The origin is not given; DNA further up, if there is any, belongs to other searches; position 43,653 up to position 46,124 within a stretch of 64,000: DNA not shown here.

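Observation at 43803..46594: Transposon-borne operon pairing a cytoplasmic S8 subtilase with a PD-(D/E)xK nuclease-like protein: candidate undescribed protease-nuclease (defence-type) system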

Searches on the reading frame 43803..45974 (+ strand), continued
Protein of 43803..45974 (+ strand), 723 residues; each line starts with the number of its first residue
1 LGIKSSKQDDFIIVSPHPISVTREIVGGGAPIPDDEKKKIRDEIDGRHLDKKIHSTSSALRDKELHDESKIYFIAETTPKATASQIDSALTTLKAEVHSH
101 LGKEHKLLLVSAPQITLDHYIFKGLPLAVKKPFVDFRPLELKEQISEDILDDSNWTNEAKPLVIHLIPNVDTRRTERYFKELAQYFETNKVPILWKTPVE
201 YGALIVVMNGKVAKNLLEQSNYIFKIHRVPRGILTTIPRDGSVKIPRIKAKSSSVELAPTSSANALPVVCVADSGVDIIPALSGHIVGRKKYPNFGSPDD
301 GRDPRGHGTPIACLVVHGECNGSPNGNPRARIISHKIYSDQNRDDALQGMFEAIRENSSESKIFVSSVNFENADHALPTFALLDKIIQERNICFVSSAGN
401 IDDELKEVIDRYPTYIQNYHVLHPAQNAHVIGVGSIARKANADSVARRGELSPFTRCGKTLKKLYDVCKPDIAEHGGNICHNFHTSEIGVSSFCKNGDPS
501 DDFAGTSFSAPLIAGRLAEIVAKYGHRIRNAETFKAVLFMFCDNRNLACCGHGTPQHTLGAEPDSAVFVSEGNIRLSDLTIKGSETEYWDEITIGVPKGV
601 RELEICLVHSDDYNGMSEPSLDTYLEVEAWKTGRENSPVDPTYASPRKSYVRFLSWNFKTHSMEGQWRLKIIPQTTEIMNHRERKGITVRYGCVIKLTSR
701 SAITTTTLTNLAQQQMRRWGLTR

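Call 67: search_protein_families(library=padloc, proteins=[L017:3998-6109:+, L041:495-2675:+], max_evalue=0.01)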
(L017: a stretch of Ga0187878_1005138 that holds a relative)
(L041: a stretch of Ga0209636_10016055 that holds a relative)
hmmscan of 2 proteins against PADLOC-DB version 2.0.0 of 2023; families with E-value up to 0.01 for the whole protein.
L017:3998-6109:+ (704 aa): 48 families (the best 25 are shown)
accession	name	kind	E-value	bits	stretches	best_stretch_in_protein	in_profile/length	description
PDLC00194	HamB1|HamB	-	5.3e-33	112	3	12-78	222-289/995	DEAD-box helicase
PDLC04531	PDC-M23B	-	1.4e-31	107.4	2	207-392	561-736/1060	-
PDLC00174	HamB1|HamB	-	3e-29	99.5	2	7-170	290-472/1163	DEAD-box helicase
PDLC00187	HamB1|HamB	-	5.8e-27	92.4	2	222-424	383-574/851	DEAD-box helicase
PDLC00186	HamB1|HamB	-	7e-25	85.2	2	213-371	387-536/864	DEAD-box helicase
PDLC03960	SngC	-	3e-24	83.8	1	4-355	10-360/720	-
PDLC00192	HamB1|HamB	-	1e-23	81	2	10-177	260-447/1104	DEAD-box helicase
PDLC00185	HamB1|HamB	-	1.4e-23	80.7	2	201-362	367-520/871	DEAD-box helicase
PDLC00176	HamB1|HamB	-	1.2e-22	77.9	1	202-377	359-521/845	DEAD-box helicase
PDLC00200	HamB2|HamB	-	6.5e-22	75.4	2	268-368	437-532/865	DEAD-box helicase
PDLC00188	HamB1|HamB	-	1e-19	68.2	2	10-177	234-422/1037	DEAD-box helicase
PDLC00199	HamB2|HamB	-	2.1e-19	67.1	2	217-367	379-518/841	DEAD-box helicase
PDLC00190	HamB1|HamB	-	1.4e-18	64.7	1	200-384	362-533/866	DEAD-box helicase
PDLC00178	HamB1|HamB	-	9.2e-18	61.5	2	13-178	240-426/830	DEAD-box helicase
PDLC00201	HamB2|HamB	-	2e-16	57.6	1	32-355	115-426/721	DEAD-box helicase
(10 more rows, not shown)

L041:495-2675:+ (727 aa): 44 families (the best 25 are shown)
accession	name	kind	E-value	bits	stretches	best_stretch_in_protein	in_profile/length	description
PDLC00194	HamB1|HamB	-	2e-33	113.4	2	44-221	232-423/995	DEAD-box helicase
PDLC04531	PDC-M23B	-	6.3e-33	111.9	3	241-406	567-724/1060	-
PDLC00176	HamB1|HamB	-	3.4e-30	102.8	1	232-435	358-554/845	DEAD-box helicase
PDLC00185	HamB1|HamB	-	9e-28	94.6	2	241-402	378-534/871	DEAD-box helicase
PDLC00180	HamB1|HamB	-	2.1e-26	90.7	1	54-381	112-424/709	DEAD-box helicase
PDLC00201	HamB2|HamB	-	3.5e-26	89.8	1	54-381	115-426/721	DEAD-box helicase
PDLC00187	HamB1|HamB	-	3.5e-26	89.8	2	246-391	380-516/851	DEAD-box helicase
PDLC00186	HamB1|HamB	-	4.5e-26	89.1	2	240-387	387-526/864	DEAD-box helicase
PDLC00192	HamB1|HamB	-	1.6e-25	87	2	41-204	269-446/1104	DEAD-box helicase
PDLC00174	HamB1|HamB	-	1.9e-25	86.9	2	45-219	307-498/1163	DEAD-box helicase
PDLC03960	SngC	-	2.2e-23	80.9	1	25-345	9-334/720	-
PDLC00184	HamB1|HamB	-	3.2e-22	76.5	1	58-381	131-458/738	DEAD-box helicase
PDLC00177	HamB1|HamB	-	1.2e-21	74.7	2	239-392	381-531/841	DEAD-box helicase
PDLC00190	HamB1|HamB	-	1.5e-20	71.3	1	233-428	367-553/866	DEAD-box helicase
PDLC00178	HamB1|HamB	-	6.4e-20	68.7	2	44-205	249-425/830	DEAD-box helicase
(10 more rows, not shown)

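Call 77: find_related_loci(query=A1, collection=viral_contigs, flank=8000)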
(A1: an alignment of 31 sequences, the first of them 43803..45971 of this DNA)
Query A1 (723 aa) in viral_contigs; peptide patterns used: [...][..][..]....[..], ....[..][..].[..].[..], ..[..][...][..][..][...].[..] (x = any residue, [..] = any of these).
165 stretches matched a pattern; 25 encode a relative of the query (tblastn E <= 1e-3); 25 distinct loci.
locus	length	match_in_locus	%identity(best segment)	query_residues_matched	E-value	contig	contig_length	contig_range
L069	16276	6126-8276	32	4-701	7e-99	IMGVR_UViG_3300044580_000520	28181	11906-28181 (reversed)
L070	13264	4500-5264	26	265-524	1e-10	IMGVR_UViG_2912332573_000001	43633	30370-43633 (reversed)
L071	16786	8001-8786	27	267-518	2e-10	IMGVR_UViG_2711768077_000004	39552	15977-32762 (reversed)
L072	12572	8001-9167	23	164-524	4e-9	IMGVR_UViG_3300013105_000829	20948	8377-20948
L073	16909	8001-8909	26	215-518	2e-8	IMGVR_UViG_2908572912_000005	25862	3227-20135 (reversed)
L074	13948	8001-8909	26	215-518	2e-8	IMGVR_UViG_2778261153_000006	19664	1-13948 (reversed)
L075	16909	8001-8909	26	215-518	2e-8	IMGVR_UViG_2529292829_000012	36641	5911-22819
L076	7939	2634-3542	26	215-518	3e-8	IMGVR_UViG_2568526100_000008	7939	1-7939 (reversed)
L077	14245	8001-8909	26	215-518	3e-8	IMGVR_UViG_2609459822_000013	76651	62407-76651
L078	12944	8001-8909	26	215-518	3e-8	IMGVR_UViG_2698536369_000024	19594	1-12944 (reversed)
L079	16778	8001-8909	26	215-518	3e-8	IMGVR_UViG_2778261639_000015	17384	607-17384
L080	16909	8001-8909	26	215-518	4e-8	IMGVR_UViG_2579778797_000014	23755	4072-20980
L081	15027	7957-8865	26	215-518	4e-8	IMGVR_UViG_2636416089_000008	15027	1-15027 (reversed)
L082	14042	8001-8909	26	215-518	4e-8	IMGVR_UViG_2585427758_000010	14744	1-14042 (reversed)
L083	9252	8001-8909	26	215-518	4e-8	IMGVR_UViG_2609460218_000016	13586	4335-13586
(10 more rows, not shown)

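Call 78: search_dna_similar(query=window:43803-45971:+, collection=plasmids, mode=protein, max_rows=10)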
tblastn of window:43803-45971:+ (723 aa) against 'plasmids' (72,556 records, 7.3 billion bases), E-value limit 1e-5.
Records with a match: 25; places in all: 25; records where one place covers at least 80% of the query: 0.
Best place of each record, by identity: <60% 25.
By first word of the organism name: Enterococcus 7; Sinorhizobium 3; Rhizobium 2; Bradyrhizobium 2; Marinibacterium 1; Dongshaea 1; Vibrio 1; Methylotuvimicrobium 1; Roseovarius 1; Paracoccus 1; and 5 more.
By predicted mobility (MOB-suite, as given by PLSDB): conjugative 19; non-mobilizable 4; mobilizable 2.
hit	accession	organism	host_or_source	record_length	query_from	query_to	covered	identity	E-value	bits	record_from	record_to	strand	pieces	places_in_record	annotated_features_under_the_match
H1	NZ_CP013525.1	Rhizobium phaseoli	Phaseolus vulgaris,Whole ...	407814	267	617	49%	24.8%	1e-9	70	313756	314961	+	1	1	S8 family peptidase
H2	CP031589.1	Marinibacterium anthonyi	Isolate culture,marine surface water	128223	229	538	43%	27.5%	4e-14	84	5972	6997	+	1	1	type VII secretion-associated serine protease mycosin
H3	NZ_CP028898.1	Dongshaea marina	bacteria cell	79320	267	575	43%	26.8%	2e-11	76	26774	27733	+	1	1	iteS: S8 family anti-phage peptidase IteS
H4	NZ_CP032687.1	Rhizobium sp. CCGE531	Phaseolus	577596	234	524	40%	28.2%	2e-14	86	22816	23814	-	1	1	S8 family peptidase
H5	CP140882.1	Sinorhizobium meliloti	Medicago lupulina,whole organism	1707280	234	524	40%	27.1%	4e-12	78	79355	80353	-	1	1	S8 family peptidase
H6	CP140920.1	Sinorhizobium meliloti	Medicago lupulina,whole organism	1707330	234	524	40%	27.1%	4e-12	78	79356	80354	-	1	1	S8 family peptidase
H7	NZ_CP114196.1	Vibrio parahaemolyticus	Penaeus vannamei,cell culture,Shrimp ...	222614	217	517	42%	26.1%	3e-12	78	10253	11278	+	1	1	S8 family peptidase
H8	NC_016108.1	Methylotuvimicrobium alcaliphilum 20Z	-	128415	266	520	35%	28.6%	9e-8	64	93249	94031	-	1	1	S8 family peptidase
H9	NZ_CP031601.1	Roseovarius indicus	pure culture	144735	266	524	36%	27.9%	6e-16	91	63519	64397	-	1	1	S8 family peptidase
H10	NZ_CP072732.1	Enterococcus faecium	Homo sapiens,blood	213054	267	520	35%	28.4%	2e-7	63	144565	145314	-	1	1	S8 family peptidase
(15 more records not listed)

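Call 88: search_protein_families(library=padloc, proteins=[L011:1402-2994:+, L011:2984-4246:+, L011:4215-7103:+, L011:7103-7816:+, L035:3085-4284:-, L043:6328-8184:-, L043:9941-12031:+, L069:9535-11226:-, L069:11384-12490:-, L069:12490-13767:-], max_evalue=0.00001)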
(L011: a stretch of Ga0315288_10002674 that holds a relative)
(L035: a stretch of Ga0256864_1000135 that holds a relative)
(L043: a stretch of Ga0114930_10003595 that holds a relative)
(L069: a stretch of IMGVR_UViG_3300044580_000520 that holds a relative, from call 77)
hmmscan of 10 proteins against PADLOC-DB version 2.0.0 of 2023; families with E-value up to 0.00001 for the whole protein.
L011:1402-2994:+ (531 aa): 34 families (the best 25 are shown)
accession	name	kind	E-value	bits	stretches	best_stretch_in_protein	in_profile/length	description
PDLC03031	MTase_I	-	3.9e-116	387.2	1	51-500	8-495/834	Type I methyltransferase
PDLC03028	MTase_I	-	6.5e-107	357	1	51-530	729-1231/1236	Type I methyltransferase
PDLC03027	MTase_I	-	9.2e-103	343.2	1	50-500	7-448/810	Type I methyltransferase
PDLC03039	MTase_I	-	3.9e-98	327.4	1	49-490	5-450/708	Type I methyltransferase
PDLC03038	MTase_I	-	6.8e-96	320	1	50-492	8-454/896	Type I methyltransferase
PDLC03022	MTase_I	-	1.7e-91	305.9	2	169-500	145-485/857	Type I methyltransferase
PDLC03032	MTase_I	-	4.1e-81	271.4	1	50-498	7-447/1001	Type I methyltransferase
PDLC03019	MTase_I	-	3.5e-69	232.1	1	54-495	11-464/932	Type I methyltransferase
PDLC03029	MTase_I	-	6.1e-60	201.4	1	51-475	9-464/661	Type I methyltransferase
PDLC03240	MTase_II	-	4.7e-59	198.5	1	55-520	12-498/511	Type II methyltransferase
PDLC03035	MTase_I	-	2.1e-56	189.8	1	51-441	10-410/653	Type I methyltransferase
PDLC03021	MTase_I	-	4.8e-52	175.4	1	70-524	25-488/491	Type I methyltransferase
PDLC03026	MTase_I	-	7.9e-48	161.8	1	51-483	6-419/487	Type I methyltransferase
PDLC04134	mad2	-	9e-44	148.1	1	39-463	135-489/492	mads_2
PDLC03033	MTase_I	-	7.9e-36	122.1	1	190-510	181-513/541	Type I methyltransferase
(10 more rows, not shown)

L011:2984-4246:+ (421 aa): 125 families (the best 25 are shown)
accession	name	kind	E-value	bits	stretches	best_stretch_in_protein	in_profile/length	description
PDLC03108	Specificity_I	-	1.5e-88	296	1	5-408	31-437/452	Type I specificity subunit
PDLC03099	Specificity_I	-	3.3e-67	225.4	2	130-408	102-392/405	Type I specificity subunit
PDLC03178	Specificity_I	-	4.8e-66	221.8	2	99-401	98-409/411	Type I specificity subunit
PDLC03098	Specificity_I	-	2.5e-64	216.3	1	10-411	28-441/443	Type I specificity subunit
PDLC03087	Specificity_I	-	6.2e-62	207.8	1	10-409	14-417/418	Type I specificity subunit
PDLC03101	Specificity_I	-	1.5e-56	190.8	1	11-412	6-410/411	Type I specificity subunit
PDLC03089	Specificity_I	-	2.6e-56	189.6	2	11-175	5-172/446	Type I specificity subunit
PDLC03162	Specificity_I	-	3e-55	185.8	2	114-371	110-375/431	Type I specificity subunit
PDLC04137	mad5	-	5.6e-55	185.1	2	11-226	3-221/392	mads_5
PDLC03081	Specificity_I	-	2.4e-54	182.6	2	150-412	146-408/413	Type I specificity subunit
PDLC03118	Specificity_I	-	1.8e-53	180.2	2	214-414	2-207/416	Type I specificity subunit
PDLC03158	Specificity_I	-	2.8e-53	179.4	2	9-252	25-268/433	Type I specificity subunit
PDLC03090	Specificity_I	-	2.4e-52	176.7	2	207-384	11-189/434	Type I specificity subunit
PDLC03161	Specificity_I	-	2.8e-50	169.4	2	16-152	213-347/405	Type I specificity subunit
PDLC03068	Specificity_I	-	5e-49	165.5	1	11-410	4-399/403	Type I specificity subunit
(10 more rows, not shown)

L011:4215-7103:+ (963 aa): 9 families
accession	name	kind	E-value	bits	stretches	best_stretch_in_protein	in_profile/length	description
PDLC03040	REase_I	-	4.2e-124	413.5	1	10-918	9-989/1029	Type I restriction enzyme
PDLC03041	REase_I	-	1.1e-67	227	3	216-535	284-613/1099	Type I restriction enzyme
PDLC03044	REase_I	-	7.7e-65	217.5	2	15-504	16-522/1034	Type I restriction enzyme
PDLC03048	REase_I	-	2.4e-62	209.3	2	9-530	7-522/976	Type I restriction enzyme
PDLC03046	REase_I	-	1.5e-34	117.1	3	562-638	656-732/1025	Type I restriction enzyme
PDLC03045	REase_I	-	7.2e-25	85.1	1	266-623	283-670/995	Type I restriction enzyme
PDLC02707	PbeA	-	2.9e-08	30.7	1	265-523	266-533/672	PbeA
PDLC02704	PbeA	-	5.2e-08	29.8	1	265-637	268-646/682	PbeA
PDLC03043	REase_I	-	6.1e-08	30.1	1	100-265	118-291/313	Type I restriction enzyme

L011:7103-7816:+ (238 aa): 0 families

L035:3085-4284:- (400 aa): 1 family
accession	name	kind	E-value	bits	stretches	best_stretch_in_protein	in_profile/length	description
PDLC04815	PDC-S02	-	7.7e-07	26.7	1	5-118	206-316/346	-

L043:6328-8184:- (619 aa): 38 families (the best 25 are shown)
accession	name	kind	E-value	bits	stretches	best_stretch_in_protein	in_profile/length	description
PDLC02979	AriA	-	2.2e-27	94.8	1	1-605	1-373/373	-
PDLC03859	LmuB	-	6.6e-26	89.6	1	2-611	5-597/611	-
PDLC04135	mad3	-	1.8e-20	71.8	1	2-607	2-329/374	mads_3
PDLC02980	AriA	-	9.7e-15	53.3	1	24-105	1-106/304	-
PDLC00102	GajA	-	2.9e-11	40.6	1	1-49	2-50/532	AAA ATPase domain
PDLC00278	PtuA1|PtuA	-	4.5e-11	40.7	1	2-94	3-94/436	AAA ATPase domain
PDLC00098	GajA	-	8.6e-11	39.2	1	1-49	2-50/534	AAA ATPase domain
PDLC02336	AbiLi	-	1.3e-10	39.4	1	1-51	1-51/340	AbiLi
PDLC00069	GajA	-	1.4e-10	38.3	1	2-49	3-50/687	AAA ATPase domain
PDLC03868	LmuB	-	2.7e-10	37.2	1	179-486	346-660/1035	-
PDLC04213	HEC-02A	-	5.2e-10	37.4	1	1-61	1-62/337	-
PDLC00298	PtuA1|PtuA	-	9.3e-10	36.1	1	2-54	3-55/423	AAA ATPase domain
PDLC00290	PtuA1|PtuA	-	2.6e-09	34.9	1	1-78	2-79/414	AAA ATPase domain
PDLC00279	PtuA1|PtuA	-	5.3e-09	33.7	1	2-50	6-54/416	AAA ATPase domain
PDLC00096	GajA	-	1.1e-08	32.4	1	2-46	3-48/630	AAA ATPase domain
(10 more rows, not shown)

L043:9941-12031:+ (697 aa): 0 families

L069:9535-11226:- (564 aa): 0 families

L069:11384-12490:- (369 aa): 0 families

L069:12490-13767:- (426 aa): 0 families
